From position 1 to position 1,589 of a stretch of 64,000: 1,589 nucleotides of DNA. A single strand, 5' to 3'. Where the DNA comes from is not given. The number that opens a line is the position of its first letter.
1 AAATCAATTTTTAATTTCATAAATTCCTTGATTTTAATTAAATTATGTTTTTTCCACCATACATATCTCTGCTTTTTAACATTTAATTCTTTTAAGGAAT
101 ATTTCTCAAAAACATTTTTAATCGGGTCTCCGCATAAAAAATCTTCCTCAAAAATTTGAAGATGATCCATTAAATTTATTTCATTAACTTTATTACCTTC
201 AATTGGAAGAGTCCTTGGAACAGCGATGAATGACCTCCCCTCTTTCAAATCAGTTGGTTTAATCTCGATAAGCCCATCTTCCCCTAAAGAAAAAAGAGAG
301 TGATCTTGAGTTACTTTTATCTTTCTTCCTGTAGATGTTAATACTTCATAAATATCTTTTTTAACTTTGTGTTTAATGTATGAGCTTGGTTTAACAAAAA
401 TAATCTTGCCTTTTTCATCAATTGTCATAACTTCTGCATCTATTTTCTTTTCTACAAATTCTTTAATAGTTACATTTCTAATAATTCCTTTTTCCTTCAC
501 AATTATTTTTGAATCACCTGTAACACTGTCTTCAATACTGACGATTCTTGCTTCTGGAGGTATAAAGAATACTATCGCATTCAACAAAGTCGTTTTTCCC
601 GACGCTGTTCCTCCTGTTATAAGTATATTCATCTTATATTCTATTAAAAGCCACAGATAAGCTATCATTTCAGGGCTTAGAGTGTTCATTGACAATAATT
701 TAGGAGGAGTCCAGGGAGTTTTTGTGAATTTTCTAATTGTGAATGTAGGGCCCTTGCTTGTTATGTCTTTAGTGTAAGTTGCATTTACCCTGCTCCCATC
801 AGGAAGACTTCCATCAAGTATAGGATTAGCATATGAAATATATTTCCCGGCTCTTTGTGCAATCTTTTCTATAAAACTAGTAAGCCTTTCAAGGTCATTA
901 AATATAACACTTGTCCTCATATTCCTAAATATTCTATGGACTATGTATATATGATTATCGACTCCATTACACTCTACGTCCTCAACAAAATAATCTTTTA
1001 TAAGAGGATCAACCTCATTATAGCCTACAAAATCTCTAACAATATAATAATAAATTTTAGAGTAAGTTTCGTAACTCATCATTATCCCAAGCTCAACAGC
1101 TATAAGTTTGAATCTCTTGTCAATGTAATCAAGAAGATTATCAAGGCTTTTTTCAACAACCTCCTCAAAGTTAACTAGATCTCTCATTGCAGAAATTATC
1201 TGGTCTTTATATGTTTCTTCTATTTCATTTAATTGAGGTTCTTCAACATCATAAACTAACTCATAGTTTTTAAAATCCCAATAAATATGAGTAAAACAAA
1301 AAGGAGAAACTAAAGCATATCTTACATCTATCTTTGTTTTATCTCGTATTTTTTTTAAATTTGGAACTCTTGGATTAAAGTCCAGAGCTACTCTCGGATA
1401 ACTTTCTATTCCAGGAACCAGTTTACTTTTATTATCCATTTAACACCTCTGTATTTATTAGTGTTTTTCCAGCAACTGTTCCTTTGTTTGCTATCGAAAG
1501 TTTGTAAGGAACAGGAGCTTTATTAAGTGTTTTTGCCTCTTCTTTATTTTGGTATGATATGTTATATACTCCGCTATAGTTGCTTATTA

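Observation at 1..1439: Intein inside the pilus/archaellum assembly ATPase, starting within the conserved IED box and apparently with Ser1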

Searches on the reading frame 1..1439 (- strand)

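Call 6: search_protein_families(library=pfam, proteins=[window:1-1439:-], max_evalue=1)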
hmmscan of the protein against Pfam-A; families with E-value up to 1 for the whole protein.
window:1-1439:- (479 aa): 13 families
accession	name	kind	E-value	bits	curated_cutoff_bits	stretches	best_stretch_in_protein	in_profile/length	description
PF00437.27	T2SSE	-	3e-12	46.3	24.9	1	170-306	30-180/370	Type II/IV secretion system protein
PF14890.11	Intein_splicing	-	1.3e-11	45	35.8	1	318-421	7-108/155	Intein splicing domain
PF13476.12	AAA_23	-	0.00025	22.2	27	1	272-357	22-107/201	AAA domain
PF13555.12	AAA_29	-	0.00026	21.1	27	1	270-297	23-50/61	P-loop containing region of AAA domain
PF00005.33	ABC_tran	-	0.0018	19.3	25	1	267-393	9-119/137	ABC transporter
PF16736.11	sCache_like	-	0.0089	16.8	27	1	326-378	36-88/117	Single Cache-like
PF09818.15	ABC_ATPase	-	0.027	14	23.2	1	272-290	82-100/283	P-loop domain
PF01079.26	Hint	-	0.031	14.3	29.7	1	328-384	30-88/213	Hint module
PF01580.24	FtsK_SpoIIIE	-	0.044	13.7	24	1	270-290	40-60/221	FtsK/SpoIIIE family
PF00009.33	GTP_EFTU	-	0.077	13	26.5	1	270-350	4-84/188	Elongation factor Tu GTP binding domain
PF12775.13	AAA_7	-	0.13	12.2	25.8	1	261-292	25-56/181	P-loop containing dynein motor region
PF18151.6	DUF5601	-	0.26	11.9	23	0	72-109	22-59/65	Domain of unknown function (DUF5601)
PF02829.19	3H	-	0.48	11.1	25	0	306-342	10-46/97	3H domain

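Call 7: search_protein_families(library=ncbifam, proteins=[window:1-1439:-], max_evalue=1)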
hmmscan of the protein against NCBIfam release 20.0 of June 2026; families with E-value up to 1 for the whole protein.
window:1-1439:- (479 aa): 27 families (the best 25 are shown)
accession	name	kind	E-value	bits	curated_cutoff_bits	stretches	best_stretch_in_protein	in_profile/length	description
NF058587.1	archaellum_moto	equivalog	1.6e-67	228.5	550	1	19-305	12-311/527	archaellum flagellar ATPase motor FlaI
NF053672.1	bindosome_BasE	exception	1.3e-31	110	1000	1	34-305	37-306/512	bindosome assembly system ATPase subunit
TIGR03819.1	heli_sec_ATPase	hypoth_equivalog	5.6e-25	88.2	373.15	1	125-305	37-214/340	TadA family conjugal transfer-associated ATPase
TIGR02788.1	VirB11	equivalog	1.7e-19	70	249.95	2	259-305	134-180/308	P-type DNA transfer ATPase VirB11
TIGR02782.1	TrbB_P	equivalog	1.9e-16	60.3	304.55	1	161-305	31-175/303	P-type conjugative transfer ATPase TrbB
NF010469.0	PRK13894.1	subfamily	8.9e-16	58.1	508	1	183-305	64-188/320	conjugal transfer ATPase TrbB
NF010475.0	PRK13900.1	equivalog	9.3e-15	54.5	389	2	260-305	151-196/333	type IV secretion system ATPase VirB11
NF010407.0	PRK13833.1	subfamily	3.5e-11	43.1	499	1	193-306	69-184/323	conjugal transfer protein TrbB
TIGR01445.1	intein_Nterm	domain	1.3e-10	42.1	24.5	1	306-383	2-82/83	intein N-terminal splicing region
NF010425.0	PRK13851.1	equivalog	2.7e-08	33.1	461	1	259-306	152-199/344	type IV secretion system protein VirB11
NF011302.0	PRK14714.1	equivalog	6e-08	30.7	1791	1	329-428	975-1074/1350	DNA-directed DNA polymerase II large subunit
NF011491.0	PRK14898.1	equivalog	7.2e-07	27.6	783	1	320-429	109-215/860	DNA-directed RNA polymerase subunit A''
NF045703.1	rSAM_Tes_intein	exception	4.3e-06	24.8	1700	1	335-479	204-347/1040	tetraether lipid synthase Tes, intein-containing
NF005852.0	PRK07773.1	equivalog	2.4e-05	22.8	780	1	306-415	399-500/886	replicative DNA helicase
TIGR01420.1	pilT_fam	subfamily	0.00042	19.6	319.1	1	272-306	125-161/343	PilT/PilU family type 4a pilus ATPase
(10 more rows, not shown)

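Call 8: find_homologous_proteins(query=window:1-1439:-)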
Query window:1-1439:- (479 aa): 4393 proteins with E <= 0.001 among 8000 candidates; the best 120 are listed.
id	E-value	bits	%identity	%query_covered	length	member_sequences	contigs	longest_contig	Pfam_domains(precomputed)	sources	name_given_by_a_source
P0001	1.5e-234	797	72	98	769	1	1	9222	PF05204.20,PF00437.27,PF14528.12,PF27713.1,PF14890.12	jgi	-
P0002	1.2e-231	788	71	98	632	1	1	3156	PF00437.27,PF14528.12,PF14890.12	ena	-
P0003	3.6e-205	700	72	86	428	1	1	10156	PF00437.27,PF13476.13,PF27713.1,PF14890.12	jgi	-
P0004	5.5e-200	683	71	84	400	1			PF00437.27,PF13476.13,PF27713.1,PF14890.12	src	-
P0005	1.4e-190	652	72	79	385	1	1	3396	PF00437.27,PF27713.1,PF14890.12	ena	-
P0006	3.0e-188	644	63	92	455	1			PF00437.27,PF27713.1,PF14890.12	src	-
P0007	9.7e-187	639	71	79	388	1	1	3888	PF00437.27,PF27713.1,PF14890.12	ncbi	ncbi:hypothetical protein ES703_55157 [subsurface metagenome]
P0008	8.1e-185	633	59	97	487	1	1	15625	PF00437.27,PF14890.12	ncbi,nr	ncbi:MAG: Flp pilus assembly complex ATPase component TadA, partial [Nanoarchaeota archaeon]|nr:Flp 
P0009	1.9e-184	632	63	90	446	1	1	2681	PF00437.27,PF00005.34,PF13476.13,PF27713.1,PF14890.12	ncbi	-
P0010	1.1e-177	610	56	98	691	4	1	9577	PF00437.27,PF14528.12,PF14890.12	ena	-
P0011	9.6e-173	593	71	75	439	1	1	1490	PF00437.27,PF14890.12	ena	-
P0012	6.1e-160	551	77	62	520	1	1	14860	PF00437.27,PF27713.1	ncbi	-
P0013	2.8e-159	549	78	62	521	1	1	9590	PF00437.27,PF27713.1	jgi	jgi:flagellar protein FlaI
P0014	2.8e-159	549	78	62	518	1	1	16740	PF00437.27,PF27713.1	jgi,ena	-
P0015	1.3e-158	547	77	62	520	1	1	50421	PF00437.27,PF27713.1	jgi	jgi:flagellar protein FlaI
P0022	8.1e-156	538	76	63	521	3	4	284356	PF00437.27,PF27713.1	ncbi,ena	ncbi:MAG: type II/IV secretion system ATPase subunit [Nanoarchaeota archaeon]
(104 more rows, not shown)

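Call 35: search_protein_families(library=ncbifam, proteins=[P0013, P0022], max_evalue=1e-10)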
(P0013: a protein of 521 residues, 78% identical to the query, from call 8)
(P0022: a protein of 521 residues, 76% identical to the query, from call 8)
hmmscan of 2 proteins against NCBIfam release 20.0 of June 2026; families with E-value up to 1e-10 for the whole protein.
P0013 (521 aa): 15 families
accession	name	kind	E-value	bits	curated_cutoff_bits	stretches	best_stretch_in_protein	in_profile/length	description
NF058587.1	archaellum_moto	equivalog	2.6e-112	376.2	550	1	13-509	7-520/527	archaellum flagellar ATPase motor FlaI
NF053672.1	bindosome_BasE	exception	6e-59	200.1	1000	1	32-508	36-509/512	bindosome assembly system ATPase subunit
TIGR03819.1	heli_sec_ATPase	hypoth_equivalog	6.5e-42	143.9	373.15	1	129-389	42-299/340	TadA family conjugal transfer-associated ATPase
TIGR02788.1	VirB11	equivalog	5e-39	134.2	249.95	1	258-387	134-262/308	P-type DNA transfer ATPase VirB11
TIGR02782.1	TrbB_P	equivalog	2.4e-36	125.6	304.55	1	181-431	50-294/303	P-type conjugative transfer ATPase TrbB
NF010469.0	PRK13894.1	subfamily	9.3e-32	110.6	508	1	183-431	65-308/320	conjugal transfer ATPase TrbB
NF010475.0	PRK13900.1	equivalog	2.3e-28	99.2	389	1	259-389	151-281/333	type IV secretion system ATPase VirB11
NF010407.0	PRK13833.1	subfamily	7.1e-26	91.4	499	1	199-430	76-300/323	conjugal transfer protein TrbB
NF010425.0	PRK13851.1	equivalog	1e-19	70.6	461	1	257-381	151-275/344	type IV secretion system protein VirB11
NF041000.1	ATPase_ComGA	equivalog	5.6e-17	61.6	300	1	271-392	131-247/267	competence type IV pilus ATPase ComGA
TIGR01420.1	pilT_fam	subfamily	5.9e-13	48.7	319.1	1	271-428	125-283/343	PilT/PilU family type 4a pilus ATPase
TIGR02525.1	plasmid_TraJ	equivalog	2e-12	46.8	368.3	1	271-415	152-296/372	plasmid transfer ATPase TraJ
TIGR02533.1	type_II_gspE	equivalog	3.9e-12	45.6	630.25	1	256-388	230-357/486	type II secretion system ATPase GspE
NF007755.0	PRK10436.1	equivalog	7.6e-12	44.6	617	1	269-388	220-333/465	type II secretion system protein GspE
TIGR02538.1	type_IV_pilB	equivalog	8e-12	44.5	675.65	1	271-388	319-430/564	type IV-A pilus assembly ATPase PilB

P0022 (521 aa): 15 families
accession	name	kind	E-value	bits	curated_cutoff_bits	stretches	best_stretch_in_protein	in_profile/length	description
NF058587.1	archaellum_moto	equivalog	7e-112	374.8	550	1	27-509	21-520/527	archaellum flagellar ATPase motor FlaI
NF053672.1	bindosome_BasE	exception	4.7e-58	197.2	1000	1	41-507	44-509/512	bindosome assembly system ATPase subunit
TIGR03819.1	heli_sec_ATPase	hypoth_equivalog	1.7e-42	145.8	373.15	1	124-389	37-299/340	TadA family conjugal transfer-associated ATPase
TIGR02788.1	VirB11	equivalog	5e-40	137.4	249.95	1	257-387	133-262/308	P-type DNA transfer ATPase VirB11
TIGR02782.1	TrbB_P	equivalog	3.3e-37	128.4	304.55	1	168-430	38-296/303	P-type conjugative transfer ATPase TrbB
NF010469.0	PRK13894.1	subfamily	2.9e-31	109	508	1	181-428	63-308/320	conjugal transfer ATPase TrbB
NF010475.0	PRK13900.1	equivalog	1e-28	100.4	389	1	259-388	151-280/333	type IV secretion system ATPase VirB11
NF010407.0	PRK13833.1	subfamily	1.1e-26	94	499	1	190-427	67-300/323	conjugal transfer protein TrbB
NF010425.0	PRK13851.1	equivalog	4.6e-19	68.5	461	1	257-381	151-275/344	type IV secretion system protein VirB11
NF041000.1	ATPase_ComGA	equivalog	7.1e-16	58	300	1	271-393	131-248/267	competence type IV pilus ATPase ComGA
TIGR01420.1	pilT_fam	subfamily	1e-13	51.2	319.1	1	270-431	124-286/343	PilT/PilU family type 4a pilus ATPase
TIGR02533.1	type_II_gspE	equivalog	1.2e-12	47.3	630.25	1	253-393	227-362/486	type II secretion system ATPase GspE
TIGR02538.1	type_IV_pilB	equivalog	8.3e-12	44.5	675.65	1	271-388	319-430/564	type IV-A pilus assembly ATPase PilB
NF007755.0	PRK10436.1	equivalog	1.2e-11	44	617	1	270-389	221-334/465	type II secretion system protein GspE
TIGR02525.1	plasmid_TraJ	equivalog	6.5e-11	41.8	368.3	1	272-407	153-294/372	plasmid transfer ATPase TraJ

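Call 47: search_solved_structures(query=P0013, max_evalue=1e-20, show_alignments=2)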
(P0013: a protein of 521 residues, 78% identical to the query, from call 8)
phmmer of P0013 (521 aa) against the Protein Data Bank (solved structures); distinct sequences matched with E-value up to 1e-20: 6.
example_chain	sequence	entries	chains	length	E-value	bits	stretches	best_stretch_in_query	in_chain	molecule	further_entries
2oap_1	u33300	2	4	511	1.1e-104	354.1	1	35-516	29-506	Type II secretion system protein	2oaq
4ii7_A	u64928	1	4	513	1.7e-78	267.7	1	42-505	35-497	FlaI ATPase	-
4ihq_A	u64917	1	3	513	9.8e-78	265.2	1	42-505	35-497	FlaI ATPase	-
8rkd_E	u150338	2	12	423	9.7e-48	166.3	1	79-445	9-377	Pilus assembly ATPase CpaF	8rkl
8rjf_A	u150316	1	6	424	9.8e-48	166.2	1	79-445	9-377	Pilus assembly ATPase CpaF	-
9e24_A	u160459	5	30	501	1.2e-47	166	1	78-445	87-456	CpaF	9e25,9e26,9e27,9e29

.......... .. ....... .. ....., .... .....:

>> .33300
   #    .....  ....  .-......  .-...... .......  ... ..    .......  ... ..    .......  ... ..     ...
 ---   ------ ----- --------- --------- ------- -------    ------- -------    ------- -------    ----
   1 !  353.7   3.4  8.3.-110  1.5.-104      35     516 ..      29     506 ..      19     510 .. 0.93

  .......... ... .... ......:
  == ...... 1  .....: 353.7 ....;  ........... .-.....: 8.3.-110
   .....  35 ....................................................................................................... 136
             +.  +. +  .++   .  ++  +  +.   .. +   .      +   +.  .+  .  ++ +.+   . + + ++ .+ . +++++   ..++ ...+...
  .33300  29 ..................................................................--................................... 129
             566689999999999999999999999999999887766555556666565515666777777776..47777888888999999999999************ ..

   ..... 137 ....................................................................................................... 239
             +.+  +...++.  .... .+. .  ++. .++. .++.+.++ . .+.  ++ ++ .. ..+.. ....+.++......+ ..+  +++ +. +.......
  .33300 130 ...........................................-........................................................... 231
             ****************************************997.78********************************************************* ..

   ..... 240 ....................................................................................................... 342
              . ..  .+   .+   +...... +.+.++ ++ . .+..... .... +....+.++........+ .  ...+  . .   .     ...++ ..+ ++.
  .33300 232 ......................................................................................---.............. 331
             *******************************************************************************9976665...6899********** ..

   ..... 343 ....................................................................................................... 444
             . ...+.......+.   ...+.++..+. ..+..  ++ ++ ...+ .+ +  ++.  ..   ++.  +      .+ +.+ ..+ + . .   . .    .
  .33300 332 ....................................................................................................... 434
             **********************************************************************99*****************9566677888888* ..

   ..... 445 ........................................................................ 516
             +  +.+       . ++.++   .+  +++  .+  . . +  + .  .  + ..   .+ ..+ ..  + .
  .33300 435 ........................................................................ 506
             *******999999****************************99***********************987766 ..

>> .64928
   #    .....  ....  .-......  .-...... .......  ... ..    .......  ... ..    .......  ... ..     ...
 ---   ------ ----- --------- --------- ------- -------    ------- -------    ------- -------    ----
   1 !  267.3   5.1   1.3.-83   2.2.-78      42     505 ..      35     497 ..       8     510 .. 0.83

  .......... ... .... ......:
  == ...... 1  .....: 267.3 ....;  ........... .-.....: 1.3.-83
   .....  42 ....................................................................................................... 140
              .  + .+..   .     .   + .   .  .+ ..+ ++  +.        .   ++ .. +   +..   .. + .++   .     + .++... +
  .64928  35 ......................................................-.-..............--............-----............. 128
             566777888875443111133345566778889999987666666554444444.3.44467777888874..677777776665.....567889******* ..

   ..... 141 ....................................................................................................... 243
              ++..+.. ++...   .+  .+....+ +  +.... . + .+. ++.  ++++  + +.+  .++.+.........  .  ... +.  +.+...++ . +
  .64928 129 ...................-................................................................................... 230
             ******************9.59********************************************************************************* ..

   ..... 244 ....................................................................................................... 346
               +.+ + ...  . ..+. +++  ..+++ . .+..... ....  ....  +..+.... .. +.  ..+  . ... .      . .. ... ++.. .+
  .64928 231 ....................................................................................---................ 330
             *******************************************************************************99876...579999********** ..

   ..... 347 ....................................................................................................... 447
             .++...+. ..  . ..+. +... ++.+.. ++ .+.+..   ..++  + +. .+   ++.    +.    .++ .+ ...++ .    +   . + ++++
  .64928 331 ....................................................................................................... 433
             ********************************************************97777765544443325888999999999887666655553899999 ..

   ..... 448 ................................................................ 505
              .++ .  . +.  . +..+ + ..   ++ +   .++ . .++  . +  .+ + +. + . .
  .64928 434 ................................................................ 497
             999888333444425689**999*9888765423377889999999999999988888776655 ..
